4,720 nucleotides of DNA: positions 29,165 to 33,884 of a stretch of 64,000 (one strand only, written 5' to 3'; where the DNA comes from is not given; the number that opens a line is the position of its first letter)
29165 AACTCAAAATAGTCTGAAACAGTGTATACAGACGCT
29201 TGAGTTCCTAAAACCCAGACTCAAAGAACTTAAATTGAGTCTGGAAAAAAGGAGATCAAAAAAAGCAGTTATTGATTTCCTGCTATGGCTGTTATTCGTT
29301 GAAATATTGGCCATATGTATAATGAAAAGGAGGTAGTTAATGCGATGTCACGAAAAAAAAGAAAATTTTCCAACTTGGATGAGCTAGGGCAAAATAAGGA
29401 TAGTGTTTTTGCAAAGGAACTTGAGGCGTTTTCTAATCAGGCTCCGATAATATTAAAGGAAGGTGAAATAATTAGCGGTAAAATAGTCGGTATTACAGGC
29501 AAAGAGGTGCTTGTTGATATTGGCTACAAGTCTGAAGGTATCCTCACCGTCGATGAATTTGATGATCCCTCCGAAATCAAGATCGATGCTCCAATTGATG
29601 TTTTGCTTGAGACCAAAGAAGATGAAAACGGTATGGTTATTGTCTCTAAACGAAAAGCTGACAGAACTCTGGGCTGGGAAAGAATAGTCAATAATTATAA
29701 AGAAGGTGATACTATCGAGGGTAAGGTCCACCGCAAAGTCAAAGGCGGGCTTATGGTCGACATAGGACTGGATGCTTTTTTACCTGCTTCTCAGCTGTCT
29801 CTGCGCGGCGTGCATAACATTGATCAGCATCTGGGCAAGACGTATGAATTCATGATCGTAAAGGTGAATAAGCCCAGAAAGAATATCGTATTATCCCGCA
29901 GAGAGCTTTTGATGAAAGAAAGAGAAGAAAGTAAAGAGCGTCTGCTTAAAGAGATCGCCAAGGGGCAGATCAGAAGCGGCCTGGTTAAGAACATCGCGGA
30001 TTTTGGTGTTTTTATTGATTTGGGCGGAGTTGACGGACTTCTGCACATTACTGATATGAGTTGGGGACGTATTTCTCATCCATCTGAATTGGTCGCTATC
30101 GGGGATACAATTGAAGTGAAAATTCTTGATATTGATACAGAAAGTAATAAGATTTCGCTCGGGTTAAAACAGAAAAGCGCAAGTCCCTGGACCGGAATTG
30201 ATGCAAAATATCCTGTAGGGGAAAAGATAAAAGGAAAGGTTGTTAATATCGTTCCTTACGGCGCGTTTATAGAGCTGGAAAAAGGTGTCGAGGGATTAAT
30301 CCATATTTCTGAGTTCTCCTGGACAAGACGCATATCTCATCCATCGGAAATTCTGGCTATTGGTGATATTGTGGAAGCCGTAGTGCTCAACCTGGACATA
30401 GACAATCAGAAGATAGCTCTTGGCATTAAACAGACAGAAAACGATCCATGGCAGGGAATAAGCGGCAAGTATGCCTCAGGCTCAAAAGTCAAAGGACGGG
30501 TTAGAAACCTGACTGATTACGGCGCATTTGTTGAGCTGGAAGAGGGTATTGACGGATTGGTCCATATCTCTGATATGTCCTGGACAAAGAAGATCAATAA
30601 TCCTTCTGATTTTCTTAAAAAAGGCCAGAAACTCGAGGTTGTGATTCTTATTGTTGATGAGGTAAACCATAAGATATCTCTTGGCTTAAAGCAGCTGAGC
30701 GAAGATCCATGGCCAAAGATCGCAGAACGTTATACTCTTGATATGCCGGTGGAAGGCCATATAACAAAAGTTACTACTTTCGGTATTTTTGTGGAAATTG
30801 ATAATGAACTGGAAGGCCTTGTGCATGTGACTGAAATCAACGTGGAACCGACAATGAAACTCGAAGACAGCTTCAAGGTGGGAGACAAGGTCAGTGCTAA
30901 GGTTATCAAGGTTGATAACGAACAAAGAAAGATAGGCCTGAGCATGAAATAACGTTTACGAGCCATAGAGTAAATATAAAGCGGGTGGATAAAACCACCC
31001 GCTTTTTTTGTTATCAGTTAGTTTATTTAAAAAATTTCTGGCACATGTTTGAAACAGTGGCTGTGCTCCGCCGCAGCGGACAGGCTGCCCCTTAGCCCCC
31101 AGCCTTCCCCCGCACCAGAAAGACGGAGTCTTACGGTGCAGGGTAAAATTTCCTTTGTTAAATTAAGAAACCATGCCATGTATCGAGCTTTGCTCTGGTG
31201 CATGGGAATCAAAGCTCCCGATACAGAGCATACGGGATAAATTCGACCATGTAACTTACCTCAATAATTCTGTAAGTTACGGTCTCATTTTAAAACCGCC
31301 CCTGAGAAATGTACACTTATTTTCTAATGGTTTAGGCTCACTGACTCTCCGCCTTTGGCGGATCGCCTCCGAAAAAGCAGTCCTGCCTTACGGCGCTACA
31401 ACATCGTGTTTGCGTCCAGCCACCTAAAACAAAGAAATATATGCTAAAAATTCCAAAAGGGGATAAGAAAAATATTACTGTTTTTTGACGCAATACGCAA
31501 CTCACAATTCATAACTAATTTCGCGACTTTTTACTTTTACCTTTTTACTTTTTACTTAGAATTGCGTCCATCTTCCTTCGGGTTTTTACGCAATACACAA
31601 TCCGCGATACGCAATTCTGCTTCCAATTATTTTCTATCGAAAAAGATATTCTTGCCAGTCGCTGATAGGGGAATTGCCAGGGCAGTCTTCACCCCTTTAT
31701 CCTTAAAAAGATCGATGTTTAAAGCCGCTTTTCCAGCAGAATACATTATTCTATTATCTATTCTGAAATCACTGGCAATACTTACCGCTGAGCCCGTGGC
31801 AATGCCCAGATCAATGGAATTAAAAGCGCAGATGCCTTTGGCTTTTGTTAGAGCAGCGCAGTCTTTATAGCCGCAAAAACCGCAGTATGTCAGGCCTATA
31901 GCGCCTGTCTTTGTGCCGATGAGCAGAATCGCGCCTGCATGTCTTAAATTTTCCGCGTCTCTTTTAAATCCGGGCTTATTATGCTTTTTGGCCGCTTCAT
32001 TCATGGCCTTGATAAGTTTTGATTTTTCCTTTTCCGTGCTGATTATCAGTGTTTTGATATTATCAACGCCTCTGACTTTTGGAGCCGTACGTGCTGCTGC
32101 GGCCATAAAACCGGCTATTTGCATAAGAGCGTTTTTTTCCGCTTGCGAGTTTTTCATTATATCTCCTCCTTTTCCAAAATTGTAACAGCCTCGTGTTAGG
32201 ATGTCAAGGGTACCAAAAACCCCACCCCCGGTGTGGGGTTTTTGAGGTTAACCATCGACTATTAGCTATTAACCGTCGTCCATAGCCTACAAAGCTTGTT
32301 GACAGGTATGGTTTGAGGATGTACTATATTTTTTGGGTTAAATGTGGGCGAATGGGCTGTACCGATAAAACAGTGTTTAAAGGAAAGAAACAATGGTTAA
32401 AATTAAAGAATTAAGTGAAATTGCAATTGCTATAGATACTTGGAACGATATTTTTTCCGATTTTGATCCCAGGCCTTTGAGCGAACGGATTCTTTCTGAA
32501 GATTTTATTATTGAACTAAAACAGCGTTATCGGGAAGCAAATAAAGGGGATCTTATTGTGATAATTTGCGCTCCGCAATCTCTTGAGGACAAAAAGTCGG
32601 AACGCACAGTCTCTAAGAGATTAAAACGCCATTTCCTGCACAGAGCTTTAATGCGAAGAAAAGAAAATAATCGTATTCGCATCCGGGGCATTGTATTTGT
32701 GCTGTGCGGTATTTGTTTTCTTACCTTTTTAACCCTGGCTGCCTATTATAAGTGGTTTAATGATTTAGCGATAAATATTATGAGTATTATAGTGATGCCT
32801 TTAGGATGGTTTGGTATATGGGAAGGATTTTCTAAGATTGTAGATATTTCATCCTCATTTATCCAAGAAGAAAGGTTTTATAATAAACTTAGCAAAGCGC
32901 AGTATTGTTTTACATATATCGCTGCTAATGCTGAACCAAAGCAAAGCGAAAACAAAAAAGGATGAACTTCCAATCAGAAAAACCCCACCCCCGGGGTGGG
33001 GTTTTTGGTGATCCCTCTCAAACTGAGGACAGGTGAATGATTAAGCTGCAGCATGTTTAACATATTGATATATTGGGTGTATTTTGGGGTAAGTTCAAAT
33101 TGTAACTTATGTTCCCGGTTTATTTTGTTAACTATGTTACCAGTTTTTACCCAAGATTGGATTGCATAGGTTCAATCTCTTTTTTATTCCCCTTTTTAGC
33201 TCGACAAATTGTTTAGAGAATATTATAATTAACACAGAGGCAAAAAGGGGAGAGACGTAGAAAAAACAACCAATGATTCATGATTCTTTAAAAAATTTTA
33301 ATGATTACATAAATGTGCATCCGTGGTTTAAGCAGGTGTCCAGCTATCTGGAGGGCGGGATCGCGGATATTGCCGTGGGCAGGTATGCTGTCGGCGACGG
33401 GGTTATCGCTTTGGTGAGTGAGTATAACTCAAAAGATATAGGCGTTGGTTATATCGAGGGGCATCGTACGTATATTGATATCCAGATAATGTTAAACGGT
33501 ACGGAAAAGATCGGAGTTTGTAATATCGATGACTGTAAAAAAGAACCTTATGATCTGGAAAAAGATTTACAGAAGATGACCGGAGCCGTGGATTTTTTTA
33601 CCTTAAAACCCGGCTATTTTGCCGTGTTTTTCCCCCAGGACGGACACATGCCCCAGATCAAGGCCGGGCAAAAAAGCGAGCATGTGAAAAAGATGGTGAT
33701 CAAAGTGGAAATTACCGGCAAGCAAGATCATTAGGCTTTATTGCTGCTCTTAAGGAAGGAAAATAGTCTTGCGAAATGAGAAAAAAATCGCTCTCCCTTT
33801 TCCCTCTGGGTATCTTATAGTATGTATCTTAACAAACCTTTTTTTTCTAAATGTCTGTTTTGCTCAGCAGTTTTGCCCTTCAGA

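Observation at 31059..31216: Repeat family B: three same-strand copies of a ~150-nt hairpin-rich element, one adjacent to an orphan RHS/YD fragment and one to a large secreted protein gene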

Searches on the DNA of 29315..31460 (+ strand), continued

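Call 95: search_with_rna_model(model_id=R1, sources=[L017, L018], max_evalue=5)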
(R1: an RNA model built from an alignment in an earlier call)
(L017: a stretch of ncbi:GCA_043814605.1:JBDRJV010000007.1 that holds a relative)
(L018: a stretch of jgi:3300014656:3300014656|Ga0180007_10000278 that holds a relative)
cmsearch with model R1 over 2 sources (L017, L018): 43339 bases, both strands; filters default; matches with E-value up to 5: 1.
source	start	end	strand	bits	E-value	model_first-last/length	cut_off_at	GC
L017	11749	11920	+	118.7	1.8e-23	1-168/168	no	0.45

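Call 107: search_rna_families(source=L017, start=11600, end=13100, threshold=evalue, max_evalue=10)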
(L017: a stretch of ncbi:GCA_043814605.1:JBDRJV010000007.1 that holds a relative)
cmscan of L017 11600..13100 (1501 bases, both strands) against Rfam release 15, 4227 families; matches with E-value up to 10: 17.
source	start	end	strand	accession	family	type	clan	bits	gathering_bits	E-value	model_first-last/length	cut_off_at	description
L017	11633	11760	-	RF02901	AaHKsRNA41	Gene; sRNA;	-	25.6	97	0.002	1-187/187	no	Aggregatibacter sRNA 41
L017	11606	11715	+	RF01770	rimP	Cis-reg; leader;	-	24.1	47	0.34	1-102/102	no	Gammaprotebacteria rimP leader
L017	12444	12542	+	RF02607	AbsR25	Gene; sRNA;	-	22.8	47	0.32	1-164/164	no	Acinetobacter sRNA 25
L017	11646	11754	-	RF04310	nqrA-II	Cis-reg;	-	22.6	55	0.56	1-174/174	no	nqrA-II ncRNA motif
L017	11600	11673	+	RF04312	trpB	Cis-reg;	-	22.1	59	3.2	24-107/107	5'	trpB ncRNA motif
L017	11600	11676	+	RF00557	L10_leader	Cis-reg; leader;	-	21.5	44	0.74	63-138/138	5'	Ribosomal protein L10 leader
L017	11721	11757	+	RF04239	mir-4679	Gene; miRNA;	-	21.1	88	0.58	1-75/75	no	mir-4679 microRNA precursor family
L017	11721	11757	-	RF04239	mir-4679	Gene; miRNA;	-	21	88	0.6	1-75/75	no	mir-4679 microRNA precursor family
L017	11634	11666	-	RF01666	rox2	Cis-reg;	-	20.9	55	1.6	1-71/71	no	Drosophila rox2 ncRNA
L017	11600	11675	+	RF00558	L20_leader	Cis-reg; leader;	-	19.2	58.7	0.85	52-127/127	5'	Ribosomal protein L20 leader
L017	11762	11926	-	RF01731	TwoAYGGAY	Cis-reg;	CL00106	19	43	9.6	1-168/168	no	TwoAYGGAY RNA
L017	12566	12661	-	RF00444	PrrF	Gene; sRNA;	-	18.6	90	3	1-150/150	no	PrrF RNA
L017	11651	11689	-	RF02925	6A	Gene; sRNA;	-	17.9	41.2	4.1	1-52/52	no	6A RNA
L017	11720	11758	+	RF01705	Flavo-1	Gene; sRNA;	-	17.4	42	1.7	20-57/76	no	Flavo-1 RNA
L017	12702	12872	-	RF01819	RsaD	Gene; sRNA;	-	15.8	50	7.5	1-189/189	no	RNA Staph. aureus D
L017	12592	12700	+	RF01420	snoR113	Gene; snRNA; snoRNA; CD-box;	-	14.5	47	9.2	1-103/103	no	Small nucleolar RNA snoR113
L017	11811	11897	-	RF02207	WT1-AS_5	Gene; lncRNA;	-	13.3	80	3.4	1-79/79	no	WT1 antisense RNA conserved region 5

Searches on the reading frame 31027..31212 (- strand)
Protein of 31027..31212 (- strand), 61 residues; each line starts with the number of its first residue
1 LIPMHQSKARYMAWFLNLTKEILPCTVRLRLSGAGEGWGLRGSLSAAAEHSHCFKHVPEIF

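Call 22: search_protein_families(library=pfam, max_evalue=1, proteins=[window:31027-31212:-])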
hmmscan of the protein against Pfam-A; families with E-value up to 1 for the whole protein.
window:31027-31212:- (61 aa): 0 families

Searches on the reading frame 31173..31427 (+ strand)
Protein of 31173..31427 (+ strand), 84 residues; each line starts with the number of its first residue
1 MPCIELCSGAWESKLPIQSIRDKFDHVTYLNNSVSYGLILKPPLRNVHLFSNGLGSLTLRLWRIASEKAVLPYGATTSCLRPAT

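Call 22: search_protein_families(library=pfam, max_evalue=1, proteins=[window:31173-31427:+])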
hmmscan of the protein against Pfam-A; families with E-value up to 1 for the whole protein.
window:31173-31427:+ (84 aa): 1 family
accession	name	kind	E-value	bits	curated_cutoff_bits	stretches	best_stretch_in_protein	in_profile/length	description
PF04467.17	DUF483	-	0.27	11.7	25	1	1-32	88-119/122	Protein of unknown function (DUF483)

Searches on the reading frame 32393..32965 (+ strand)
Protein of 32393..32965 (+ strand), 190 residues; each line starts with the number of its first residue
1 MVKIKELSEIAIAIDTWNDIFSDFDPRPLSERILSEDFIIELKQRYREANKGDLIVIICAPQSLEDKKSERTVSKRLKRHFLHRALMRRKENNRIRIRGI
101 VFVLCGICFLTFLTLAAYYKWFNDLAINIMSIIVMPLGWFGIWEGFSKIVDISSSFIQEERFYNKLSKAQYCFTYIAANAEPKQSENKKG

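Call 22: search_protein_families(library=pfam, max_evalue=1, proteins=[window:32393-32965:+])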
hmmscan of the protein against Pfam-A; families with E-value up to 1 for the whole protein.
window:32393-32965:+ (190 aa): 1 family
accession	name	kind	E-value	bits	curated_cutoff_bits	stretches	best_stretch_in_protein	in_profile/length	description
PF12666.12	PrgI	-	0.65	11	27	0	100-143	24-64/91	PrgI family protein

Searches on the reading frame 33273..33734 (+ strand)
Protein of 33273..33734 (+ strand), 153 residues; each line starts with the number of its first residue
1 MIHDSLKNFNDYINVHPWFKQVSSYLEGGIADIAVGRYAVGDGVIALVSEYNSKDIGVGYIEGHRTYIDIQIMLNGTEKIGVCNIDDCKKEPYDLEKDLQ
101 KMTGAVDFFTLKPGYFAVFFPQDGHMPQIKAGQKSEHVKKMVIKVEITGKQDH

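Call 31: search_protein_families(library=pfam, max_evalue=0.001, proteins=[window:33273-33734:+])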
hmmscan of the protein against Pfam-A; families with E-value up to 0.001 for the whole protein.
window:33273-33734:+ (153 aa): 1 family
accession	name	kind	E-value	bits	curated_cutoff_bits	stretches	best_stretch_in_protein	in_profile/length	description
PF04074.18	DUF386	-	4.7e-36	124.4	26.5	1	1-146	1-145/145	YhcH/YjgK/YiaL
